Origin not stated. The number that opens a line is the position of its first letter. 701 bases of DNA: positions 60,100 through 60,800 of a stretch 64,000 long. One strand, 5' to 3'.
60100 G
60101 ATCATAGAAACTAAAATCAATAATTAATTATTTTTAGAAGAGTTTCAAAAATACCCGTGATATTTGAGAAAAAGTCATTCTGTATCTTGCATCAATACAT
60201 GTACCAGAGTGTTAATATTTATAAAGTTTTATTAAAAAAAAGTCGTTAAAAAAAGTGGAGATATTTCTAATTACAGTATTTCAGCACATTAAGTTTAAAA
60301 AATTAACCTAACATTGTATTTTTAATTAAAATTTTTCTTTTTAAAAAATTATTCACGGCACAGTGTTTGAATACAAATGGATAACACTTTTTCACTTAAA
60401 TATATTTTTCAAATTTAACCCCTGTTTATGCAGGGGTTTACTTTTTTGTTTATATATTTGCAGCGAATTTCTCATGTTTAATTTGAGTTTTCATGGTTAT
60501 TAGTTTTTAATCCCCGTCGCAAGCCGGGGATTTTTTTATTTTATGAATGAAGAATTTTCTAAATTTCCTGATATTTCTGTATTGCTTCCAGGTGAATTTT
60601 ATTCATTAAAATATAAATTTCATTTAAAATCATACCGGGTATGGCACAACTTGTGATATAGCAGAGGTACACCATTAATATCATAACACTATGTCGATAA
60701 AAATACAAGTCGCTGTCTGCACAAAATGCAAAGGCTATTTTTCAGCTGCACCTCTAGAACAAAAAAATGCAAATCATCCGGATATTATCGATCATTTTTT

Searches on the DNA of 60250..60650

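Call 12: search_rna_families(source=window, start=60250, end=60650, threshold=evalue, max_evalue=10)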
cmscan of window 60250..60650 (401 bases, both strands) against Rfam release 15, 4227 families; matches with E-value up to 10: 28.
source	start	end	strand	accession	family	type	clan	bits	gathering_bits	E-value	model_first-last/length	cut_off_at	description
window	60400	60453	+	RF00072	SNORA75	Gene; snRNA; snoRNA; HACA-box;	-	22.6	80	0.33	72-125/134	no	Small nucleolar RNA SNORA75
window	60455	60538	+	RF02846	Ref84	Gene; antisense;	-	22.5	52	1.3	1-87/87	no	Enterococcus sRNA 84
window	60396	60457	-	RF01776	RatA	Gene; antitoxin;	-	22.4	49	1.5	1-91/91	no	RNA anti-toxin A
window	60504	60548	+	RF01334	CRISPR-DR21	Gene; CRISPR;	-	21.8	48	0.22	1-37/37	no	CRISPR RNA direct repeat element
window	60475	60561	+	RF01770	rimP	Cis-reg; leader;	-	21.8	47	0.27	1-102/102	no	Gammaprotebacteria rimP leader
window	60466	60541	-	RF02068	STnc480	Gene; sRNA;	-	21.7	72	0.84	1-72/72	no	Enterobacterial sRNA STnc480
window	60503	60545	-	RF01359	CRISPR-DR46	Gene; CRISPR;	-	21.1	50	0.74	1-38/38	no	CRISPR RNA direct repeat element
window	60410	60486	-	RF02073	STnc260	Gene; sRNA;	-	20.8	100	0.92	82-173/176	no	Salmonella enterica sRNA STnc260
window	60361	60447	+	RF01772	rnk_pseudo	Cis-reg; leader;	-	20.2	55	0.4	1-108/108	no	Pseudomonas rnk leader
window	60504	60547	-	RF01376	CRISPR-DR63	Gene; CRISPR;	CL00015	19.9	37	1.3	1-37/37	no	CRISPR RNA direct repeat element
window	60404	60475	-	RF02860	Arrc14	Gene; sRNA;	-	18.5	99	2.4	1-167/167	no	Actinobacillus sRNA 14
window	60538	60578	+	RF00591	SNORD77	Gene; snRNA; snoRNA; CD-box;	CL00070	18.2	35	1.5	1-68/68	no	Small nucleolar RNA SNORD77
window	60406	60447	+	RF01180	snoR110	Gene; snRNA; snoRNA; HACA-box;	-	17.8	44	2.7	25-71/89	no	Small nucleolar RNA snoR110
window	60388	60448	-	RF02068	STnc480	Gene; sRNA;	-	17.8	72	5.7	1-72/72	no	Enterobacterial sRNA STnc480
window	60471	60535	+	RF02701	PsrR1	Gene; sRNA;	-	16.8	42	1.2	1-79/79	no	Photosynthesis regulatory RNA1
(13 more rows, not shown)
